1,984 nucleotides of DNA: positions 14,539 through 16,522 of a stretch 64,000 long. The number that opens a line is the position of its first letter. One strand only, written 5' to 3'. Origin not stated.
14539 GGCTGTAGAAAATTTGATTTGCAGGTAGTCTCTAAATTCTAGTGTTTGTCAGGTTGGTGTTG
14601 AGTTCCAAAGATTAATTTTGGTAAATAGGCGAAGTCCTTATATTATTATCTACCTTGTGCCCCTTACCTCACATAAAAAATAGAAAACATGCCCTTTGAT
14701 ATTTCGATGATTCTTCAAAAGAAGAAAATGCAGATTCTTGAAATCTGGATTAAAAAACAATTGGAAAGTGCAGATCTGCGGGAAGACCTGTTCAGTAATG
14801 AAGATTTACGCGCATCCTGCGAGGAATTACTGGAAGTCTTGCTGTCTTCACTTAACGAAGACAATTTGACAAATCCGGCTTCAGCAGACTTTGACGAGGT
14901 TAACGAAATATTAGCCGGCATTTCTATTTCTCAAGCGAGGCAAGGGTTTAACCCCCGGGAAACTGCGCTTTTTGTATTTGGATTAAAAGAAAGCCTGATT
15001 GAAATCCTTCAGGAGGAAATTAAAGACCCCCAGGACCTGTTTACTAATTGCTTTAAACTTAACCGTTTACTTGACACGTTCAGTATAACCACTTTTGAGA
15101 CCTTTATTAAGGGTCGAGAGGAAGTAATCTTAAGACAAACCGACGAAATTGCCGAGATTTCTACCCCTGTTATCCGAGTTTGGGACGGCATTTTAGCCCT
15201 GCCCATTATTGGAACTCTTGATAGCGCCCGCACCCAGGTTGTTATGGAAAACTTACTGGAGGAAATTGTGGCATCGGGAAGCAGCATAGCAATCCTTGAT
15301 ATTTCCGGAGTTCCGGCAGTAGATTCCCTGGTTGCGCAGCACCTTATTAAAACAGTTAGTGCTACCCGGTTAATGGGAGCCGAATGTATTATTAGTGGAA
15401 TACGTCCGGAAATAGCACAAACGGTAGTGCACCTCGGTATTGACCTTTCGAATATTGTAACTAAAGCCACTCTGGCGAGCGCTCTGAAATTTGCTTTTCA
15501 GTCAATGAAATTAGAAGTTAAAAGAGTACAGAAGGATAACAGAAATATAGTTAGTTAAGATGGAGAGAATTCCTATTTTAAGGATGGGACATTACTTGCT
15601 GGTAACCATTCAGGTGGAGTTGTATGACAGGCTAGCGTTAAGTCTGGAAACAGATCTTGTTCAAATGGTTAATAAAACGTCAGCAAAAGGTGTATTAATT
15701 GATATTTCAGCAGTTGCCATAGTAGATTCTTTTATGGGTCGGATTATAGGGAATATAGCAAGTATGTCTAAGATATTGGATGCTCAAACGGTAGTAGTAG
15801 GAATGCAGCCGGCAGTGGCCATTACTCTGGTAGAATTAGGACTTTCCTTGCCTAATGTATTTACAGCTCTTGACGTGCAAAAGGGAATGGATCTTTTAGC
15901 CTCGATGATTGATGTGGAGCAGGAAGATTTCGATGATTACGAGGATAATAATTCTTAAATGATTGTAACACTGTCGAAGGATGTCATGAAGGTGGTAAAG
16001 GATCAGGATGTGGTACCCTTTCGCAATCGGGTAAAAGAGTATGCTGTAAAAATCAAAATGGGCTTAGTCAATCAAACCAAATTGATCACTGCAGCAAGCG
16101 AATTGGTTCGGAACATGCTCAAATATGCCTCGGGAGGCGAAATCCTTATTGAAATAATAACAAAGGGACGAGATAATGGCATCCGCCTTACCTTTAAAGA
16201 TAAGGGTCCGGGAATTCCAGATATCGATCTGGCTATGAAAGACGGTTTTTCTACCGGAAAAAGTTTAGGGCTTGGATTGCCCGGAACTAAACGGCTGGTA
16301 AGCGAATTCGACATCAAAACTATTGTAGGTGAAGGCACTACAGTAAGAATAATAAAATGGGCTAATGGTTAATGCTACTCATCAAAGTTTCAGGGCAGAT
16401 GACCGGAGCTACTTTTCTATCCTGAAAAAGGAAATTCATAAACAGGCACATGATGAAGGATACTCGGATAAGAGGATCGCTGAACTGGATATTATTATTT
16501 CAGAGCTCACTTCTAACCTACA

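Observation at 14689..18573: A stressosome (RsbR-RsbS-RsbT) operon whose output is an HATPase-PP2C fusion and an orphan histidine kinase, rather than a sigma-B module.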

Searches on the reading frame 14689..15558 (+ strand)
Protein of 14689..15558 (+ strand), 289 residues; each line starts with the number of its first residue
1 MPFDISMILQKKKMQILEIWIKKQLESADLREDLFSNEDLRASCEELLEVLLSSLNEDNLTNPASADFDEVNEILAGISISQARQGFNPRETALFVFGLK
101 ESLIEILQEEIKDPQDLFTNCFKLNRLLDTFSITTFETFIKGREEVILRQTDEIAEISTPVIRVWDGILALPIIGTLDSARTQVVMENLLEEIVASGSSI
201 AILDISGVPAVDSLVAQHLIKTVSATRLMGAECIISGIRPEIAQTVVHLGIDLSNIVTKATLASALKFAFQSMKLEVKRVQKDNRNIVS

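Call 3: search_protein_families(library=pfam, proteins=[window:14689-15558:+], max_evalue=0.01)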
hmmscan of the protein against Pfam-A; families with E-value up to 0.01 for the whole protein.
window:14689-15558:+ (289 aa): 2 families
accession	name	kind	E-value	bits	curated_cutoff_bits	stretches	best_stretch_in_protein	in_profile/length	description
PF14361.12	RsbRD_N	-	2.2e-24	86.6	24.3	1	6-108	2-104/104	RsbT co-antagonist protein rsbRD N-terminal domain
PF01740.26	STAS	-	3.3e-15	56.2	22.6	1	160-265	2-106/106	STAS domain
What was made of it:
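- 14689..15558 (+): RsbR-type co-antagonist. RsbRD_N sensor domain at aa 6-108 (nt 14704-15012); STAS domain at aa 160-265 (nt 15166-15483). Ser179 and Ser213 lie at the positions of Listeria RsbR T175 and T209. Pfam RsbRD_N 2.2e-24 and STAS 3.3e-15 (call 3).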

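Call 4: search_protein_families(library=ncbifam, proteins=[window:14689-15558:+], max_evalue=0.01)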
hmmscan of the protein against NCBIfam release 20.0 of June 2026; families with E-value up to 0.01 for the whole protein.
window:14689-15558:+ (289 aa): 2 families
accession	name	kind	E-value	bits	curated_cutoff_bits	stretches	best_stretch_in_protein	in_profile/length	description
NF052652.1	YtvA_fam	equivalog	1.6e-23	83.6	250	1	143-266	120-243/243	YtvA family blue-light photoreceptor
TIGR00377.1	ant_ant_sig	superfamily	0.0028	17.5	53.45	1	165-246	10-91/108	anti-sigma factor antagonist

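Call 31: search_solved_structures(query=window:14689-15558:+, show_alignments=3, max_evalue=0.001)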
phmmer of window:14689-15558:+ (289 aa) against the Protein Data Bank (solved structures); distinct sequences matched with E-value up to 0.001: 18.
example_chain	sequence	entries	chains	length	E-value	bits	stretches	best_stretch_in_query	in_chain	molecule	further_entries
7o0i_B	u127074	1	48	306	8.9e-33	117.3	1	117-278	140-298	Anti-anti-sigma factor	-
9o3o_A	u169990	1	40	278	3.4e-32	115.4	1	4-272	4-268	STAS domain-containing protein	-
9o3z_A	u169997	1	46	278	3.4e-32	115.4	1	4-272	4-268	RsbR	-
9o4r_A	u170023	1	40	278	3.5e-32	115.4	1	4-272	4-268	RsbR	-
9o4h_A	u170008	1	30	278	5e-32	114.9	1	4-272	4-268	RsbR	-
9o5l_A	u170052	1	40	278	5e-32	114.9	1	4-272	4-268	STAS domain-containing protein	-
7b0u_A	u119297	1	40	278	8.1e-32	114.2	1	4-272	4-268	RsbR protein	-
6qcm_CD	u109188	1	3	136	3.2e-29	105.7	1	147-270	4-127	RsbR protein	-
6qcm_CB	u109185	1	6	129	7.2e-29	104.5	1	154-270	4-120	RsbR protein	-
6qcm_AB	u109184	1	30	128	9.4e-29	104.2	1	154-270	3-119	RsbR protein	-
6qcm_AD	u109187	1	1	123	6.8e-21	78.4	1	147-245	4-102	RsbR protein,RsbR protein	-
2mwg_A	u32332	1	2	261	3.9e-14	56.2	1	142-267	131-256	Blue-light photoreceptor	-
6jhk_A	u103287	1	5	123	6e-13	52.4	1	159-267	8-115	RsbS negative regulator of sigma-B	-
6qcm_A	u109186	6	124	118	8.8e-12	48.6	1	160-268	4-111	RsbS protein | RsbT antagonist protein RsbS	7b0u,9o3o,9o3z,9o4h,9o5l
9o4r_a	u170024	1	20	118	2.4e-11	47.1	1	160-268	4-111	RsbT antagonist protein RsbS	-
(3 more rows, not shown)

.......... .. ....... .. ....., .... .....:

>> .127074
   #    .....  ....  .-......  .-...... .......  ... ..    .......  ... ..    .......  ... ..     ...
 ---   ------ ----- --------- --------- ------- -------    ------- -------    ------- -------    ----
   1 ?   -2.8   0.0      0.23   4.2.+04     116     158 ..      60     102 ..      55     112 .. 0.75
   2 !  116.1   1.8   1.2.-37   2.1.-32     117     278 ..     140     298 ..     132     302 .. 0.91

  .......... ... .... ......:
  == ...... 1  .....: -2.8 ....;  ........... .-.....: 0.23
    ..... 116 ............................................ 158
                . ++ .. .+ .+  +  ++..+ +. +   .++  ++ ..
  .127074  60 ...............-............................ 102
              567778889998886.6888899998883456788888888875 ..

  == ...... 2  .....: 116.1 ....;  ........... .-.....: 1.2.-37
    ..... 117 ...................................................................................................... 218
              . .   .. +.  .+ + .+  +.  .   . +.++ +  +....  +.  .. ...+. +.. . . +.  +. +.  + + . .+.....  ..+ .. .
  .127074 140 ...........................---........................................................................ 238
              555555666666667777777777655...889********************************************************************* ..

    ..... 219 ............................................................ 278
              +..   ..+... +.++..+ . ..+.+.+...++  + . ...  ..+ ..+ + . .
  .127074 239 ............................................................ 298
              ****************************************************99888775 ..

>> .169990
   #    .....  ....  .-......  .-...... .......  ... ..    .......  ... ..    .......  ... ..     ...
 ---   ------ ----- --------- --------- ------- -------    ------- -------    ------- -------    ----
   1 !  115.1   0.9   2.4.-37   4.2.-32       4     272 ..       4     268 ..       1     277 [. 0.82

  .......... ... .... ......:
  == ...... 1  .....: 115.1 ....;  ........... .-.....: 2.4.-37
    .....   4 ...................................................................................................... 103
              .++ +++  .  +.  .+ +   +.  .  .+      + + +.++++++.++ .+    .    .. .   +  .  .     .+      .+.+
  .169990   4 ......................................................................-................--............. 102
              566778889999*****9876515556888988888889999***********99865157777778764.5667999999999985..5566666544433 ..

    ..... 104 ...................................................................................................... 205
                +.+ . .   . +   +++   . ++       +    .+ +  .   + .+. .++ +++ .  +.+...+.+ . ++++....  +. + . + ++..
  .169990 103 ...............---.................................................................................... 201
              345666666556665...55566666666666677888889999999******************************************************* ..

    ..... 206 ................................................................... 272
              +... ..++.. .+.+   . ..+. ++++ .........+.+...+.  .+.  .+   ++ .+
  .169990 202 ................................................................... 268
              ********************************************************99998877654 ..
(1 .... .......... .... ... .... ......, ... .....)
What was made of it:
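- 14689..15558 (+): PDB: V. vulnificus RsbR 8.9e-33; Listeria RsbR 3e-32 aligned over residues 4-272 (call 31).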

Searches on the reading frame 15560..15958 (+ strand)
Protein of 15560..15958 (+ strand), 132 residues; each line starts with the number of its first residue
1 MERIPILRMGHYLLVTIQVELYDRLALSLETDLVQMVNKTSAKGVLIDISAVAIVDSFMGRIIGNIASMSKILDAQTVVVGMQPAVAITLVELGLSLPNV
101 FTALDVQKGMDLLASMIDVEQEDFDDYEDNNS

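Call 3: search_protein_families(library=pfam, proteins=[window:15560-15958:+], max_evalue=0.01)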
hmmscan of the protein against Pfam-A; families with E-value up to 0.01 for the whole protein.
window:15560-15958:+ (132 aa): 1 family
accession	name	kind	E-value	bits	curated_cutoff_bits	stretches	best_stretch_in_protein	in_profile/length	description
PF01740.26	STAS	-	1.6e-07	31.5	22.6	1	11-96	9-94/106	STAS domain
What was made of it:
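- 15560..15958 (+): RsbS-type single-domain STAS scaffold protein. Ser57 in the VDSF motif lies at the phospho-acceptor position mutated to Ala in PDB entry 9O4R. Pfam STAS (call 3).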

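Call 4: search_protein_families(library=ncbifam, proteins=[window:15560-15958:+], max_evalue=0.01)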
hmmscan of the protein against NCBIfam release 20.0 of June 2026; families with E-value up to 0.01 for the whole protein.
window:15560-15958:+ (132 aa): 3 families
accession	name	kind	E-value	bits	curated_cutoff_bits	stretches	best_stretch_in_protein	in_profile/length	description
NF052652.1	YtvA_fam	equivalog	1.4e-06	28.1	250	1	27-108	160-241/243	YtvA family blue-light photoreceptor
TIGR02886.1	spore_II_AA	equivalog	0.00052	20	114.75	1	10-87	7-84/106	anti-sigma F factor antagonist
TIGR00377.1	ant_ant_sig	superfamily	0.0031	17.4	53.45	1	10-91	11-92/108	anti-sigma factor antagonist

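Call 32: search_solved_structures(query=window:15560-15958:+, show_alignments=3, max_evalue=0.001)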
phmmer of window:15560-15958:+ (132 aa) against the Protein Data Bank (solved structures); distinct sequences matched with E-value up to 0.001: 16.
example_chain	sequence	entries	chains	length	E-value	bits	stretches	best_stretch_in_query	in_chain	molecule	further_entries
6qcm_A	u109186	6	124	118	5e-31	110.8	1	4-114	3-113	RsbS protein | RsbT antagonist protein RsbS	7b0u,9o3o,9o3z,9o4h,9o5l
9o4r_a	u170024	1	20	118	1.4e-30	109.4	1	4-114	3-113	RsbT antagonist protein RsbS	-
6jhk_A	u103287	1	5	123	7.7e-30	107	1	3-114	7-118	RsbS negative regulator of sigma-B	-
2vy9_A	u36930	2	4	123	1.5e-24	89.9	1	2-121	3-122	ANTI-SIGMA-FACTOR ANTAGONIST | ANTI-SIGMA-FACTOR ANTAGONIST (STAS) DOMAIN PROTEIN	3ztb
3zxn_A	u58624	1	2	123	5.4e-24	88.1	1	2-121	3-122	ANTI-SIGMA-FACTOR ANTAGONIST (STAS) DOMAIN PROTEIN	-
7o0i_a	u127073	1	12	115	1.1e-10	45.2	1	4-110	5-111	RsbS, negative regulator of sigma-B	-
6qcm_AB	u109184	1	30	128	8.9e-10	42.3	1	23-116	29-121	RsbR protein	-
6qcm_CB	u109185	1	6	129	9.4e-10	42.2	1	23-116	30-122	RsbR protein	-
6qcm_CD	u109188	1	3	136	1.1e-09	42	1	23-116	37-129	RsbR protein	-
7b0u_A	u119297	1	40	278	1.7e-09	41.4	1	23-116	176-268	RsbR protein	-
9o5l_A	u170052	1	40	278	2.1e-09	41.1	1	23-116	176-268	STAS domain-containing protein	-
9o4r_A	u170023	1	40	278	2.1e-09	41.1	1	23-116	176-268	RsbR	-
9o3z_A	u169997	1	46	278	2.2e-09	41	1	23-116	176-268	RsbR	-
9o3o_A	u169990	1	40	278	2.2e-09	41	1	23-116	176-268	STAS domain-containing protein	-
9o4h_A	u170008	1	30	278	2.7e-09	40.7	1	23-116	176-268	RsbR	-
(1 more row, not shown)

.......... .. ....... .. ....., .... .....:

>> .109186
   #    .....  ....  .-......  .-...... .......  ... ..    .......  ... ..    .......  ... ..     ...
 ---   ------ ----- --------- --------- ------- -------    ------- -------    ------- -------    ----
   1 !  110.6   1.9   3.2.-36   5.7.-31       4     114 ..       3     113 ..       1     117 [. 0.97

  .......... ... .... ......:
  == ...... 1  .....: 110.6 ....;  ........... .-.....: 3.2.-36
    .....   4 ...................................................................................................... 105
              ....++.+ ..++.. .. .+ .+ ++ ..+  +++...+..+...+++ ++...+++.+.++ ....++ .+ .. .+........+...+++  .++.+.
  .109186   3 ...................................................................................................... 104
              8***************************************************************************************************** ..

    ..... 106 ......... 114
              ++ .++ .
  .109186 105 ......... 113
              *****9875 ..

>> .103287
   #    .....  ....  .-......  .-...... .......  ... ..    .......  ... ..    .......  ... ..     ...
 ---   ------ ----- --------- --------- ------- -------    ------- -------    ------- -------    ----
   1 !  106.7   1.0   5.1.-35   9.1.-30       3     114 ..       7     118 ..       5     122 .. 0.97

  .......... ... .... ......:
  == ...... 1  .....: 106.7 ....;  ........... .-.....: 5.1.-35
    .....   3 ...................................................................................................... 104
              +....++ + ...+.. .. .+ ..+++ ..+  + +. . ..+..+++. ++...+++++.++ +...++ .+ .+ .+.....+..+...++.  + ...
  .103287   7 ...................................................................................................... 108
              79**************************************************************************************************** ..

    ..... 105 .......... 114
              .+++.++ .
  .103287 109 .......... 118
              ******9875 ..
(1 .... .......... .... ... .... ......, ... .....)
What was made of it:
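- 15560..15958 (+): PDB: Listeria RsbS 5e-31, B. subtilis RsbS 7.7e-30, Moorella MtS 1.5e-24 (call 32).
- On Stressosome RsbRST(X) module: Ser57 in VDSF aligns with the Ser that is mutated to Ala in 9O4R (call 32).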

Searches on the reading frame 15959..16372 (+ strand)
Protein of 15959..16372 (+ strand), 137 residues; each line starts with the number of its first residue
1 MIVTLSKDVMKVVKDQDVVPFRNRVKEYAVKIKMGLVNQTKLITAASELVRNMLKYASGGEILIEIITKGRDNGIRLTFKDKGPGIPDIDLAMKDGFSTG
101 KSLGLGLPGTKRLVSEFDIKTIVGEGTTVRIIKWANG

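Call 3: search_protein_families(library=pfam, proteins=[window:15959-16372:+], max_evalue=0.01)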
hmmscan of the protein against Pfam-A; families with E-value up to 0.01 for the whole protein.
window:15959-16372:+ (137 aa): 2 families
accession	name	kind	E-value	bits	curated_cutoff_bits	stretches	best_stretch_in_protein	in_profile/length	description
PF02518.31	HATPase_c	-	2.1e-14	54.3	26.4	1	39-131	3-105/111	Histidine kinase-, DNA gyrase B-, and HSP90-like ATPase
PF13581.12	HATPase_c_2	-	5.1e-08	33.4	27.4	1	21-133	11-127/127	Histidine kinase-like ATPase domain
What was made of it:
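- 15959..16372 (+): RsbT-type GHKL serine kinase, free-standing, 137 aa. The N-box (ELVRN), G1 (DKGPG) and G2 (GLGLPG) motifs are intact. Pfam HATPase_c 2.1e-14 and HATPase_c_2 5.1e-8 (call 3).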

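Call 4: search_protein_families(library=ncbifam, proteins=[window:15959-16372:+], max_evalue=0.01)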
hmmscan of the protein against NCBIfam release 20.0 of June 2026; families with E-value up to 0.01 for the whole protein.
window:15959-16372:+ (137 aa): 19 families
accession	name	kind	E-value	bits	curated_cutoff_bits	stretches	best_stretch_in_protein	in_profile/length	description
TIGR01925.2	spIIAB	equivalog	2.5e-12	46.9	135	1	22-133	18-134/137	anti-sigma F factor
NF045900.1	HisKinCpxALeg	equivalog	1.9e-05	23.6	800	1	5-91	305-394/451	two-component system sensor histidine kinase CpxA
TIGR02966.1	phoR_proteo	equivalog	2.8e-05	23.3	334.2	1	37-91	225-278/333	phosphate regulon sensor histidine kinase PhoR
NF041045.1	RsbA_anti_sig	subfamily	3.4e-05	23.2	210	1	11-131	184-300/303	anti-sigma factor RsbA family regulatory protein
NF047405.1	SensHisKinSapS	equivalog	0.0001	21.8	550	1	42-130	228-328/341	two-component system sensor histidine kinase SapS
NF012163.2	BaeS_SmeS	equivalog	0.00051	19.1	500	1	8-92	313-402/457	sensor histidine kinase efflux regulator BaeS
NF007004.0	PRK09467.1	equivalog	0.0011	17.9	415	1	6-115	303-412/440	two-component system sensor histidine kinase EnvZ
NF007007.0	PRK09470.1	equivalog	0.0014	17.7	486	1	37-91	351-402/463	envelope stress sensor histidine kinase CpxA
NF045903.1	CuHisKinLciSLeg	equivalog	0.0028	17.1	700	1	45-97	255-308/357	copper-responsive two-component system sensor histidine kinase LciS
NF008312.0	PRK11100.1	equivalog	0.0032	16.3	356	1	35-91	363-418/477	two-component system sensor histidine kinase CreC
NF012226.0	AdeS_HK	equivalog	0.0036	16.5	500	1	30-88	238-294/353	two-component sensor histidine kinase AdeS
NF008468.0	PRK11360.1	equivalog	0.0041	15.5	646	1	27-132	484-605/616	two-component system sensor histidine kinase AtoS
NF033092.0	HK_WalK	equivalog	0.0044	15.7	725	1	18-91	468-537/594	cell wall metabolism sensor histidine kinase WalK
NF008235.0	PRK11006.1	equivalog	0.0045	15.9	390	1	35-88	308-363/431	phosphate regulon sensor histidine kinase PhoR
NF007837.0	PRK10549.1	equivalog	0.0059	15.3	603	1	18-90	322-400/466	envelope stress sensor histidine kinase BaeS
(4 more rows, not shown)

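Call 33: search_solved_structures(query=window:15959-16372:+, show_alignments=3, max_evalue=0.01)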
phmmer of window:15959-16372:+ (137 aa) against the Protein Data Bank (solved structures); distinct sequences matched with E-value up to 0.01: 6.
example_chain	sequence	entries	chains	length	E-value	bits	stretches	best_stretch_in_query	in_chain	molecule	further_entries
1th8_A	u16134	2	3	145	6.7e-06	29.4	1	31-133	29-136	Anti-sigma F factor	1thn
1til_A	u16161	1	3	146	7.1e-06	29.4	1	31-133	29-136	Anti-sigma F factor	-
1l0o_A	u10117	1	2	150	7.7e-06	29.2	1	31-133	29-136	Anti-sigma F factor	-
1tid_A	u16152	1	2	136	8.6e-06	29.1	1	31-131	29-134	Anti-sigma F factor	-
9p6i_A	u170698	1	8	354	0.00083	22.7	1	33-107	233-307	histidine kinase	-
3sl2_A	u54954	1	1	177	0.0039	20.5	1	9-115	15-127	Sensor histidine kinase yycG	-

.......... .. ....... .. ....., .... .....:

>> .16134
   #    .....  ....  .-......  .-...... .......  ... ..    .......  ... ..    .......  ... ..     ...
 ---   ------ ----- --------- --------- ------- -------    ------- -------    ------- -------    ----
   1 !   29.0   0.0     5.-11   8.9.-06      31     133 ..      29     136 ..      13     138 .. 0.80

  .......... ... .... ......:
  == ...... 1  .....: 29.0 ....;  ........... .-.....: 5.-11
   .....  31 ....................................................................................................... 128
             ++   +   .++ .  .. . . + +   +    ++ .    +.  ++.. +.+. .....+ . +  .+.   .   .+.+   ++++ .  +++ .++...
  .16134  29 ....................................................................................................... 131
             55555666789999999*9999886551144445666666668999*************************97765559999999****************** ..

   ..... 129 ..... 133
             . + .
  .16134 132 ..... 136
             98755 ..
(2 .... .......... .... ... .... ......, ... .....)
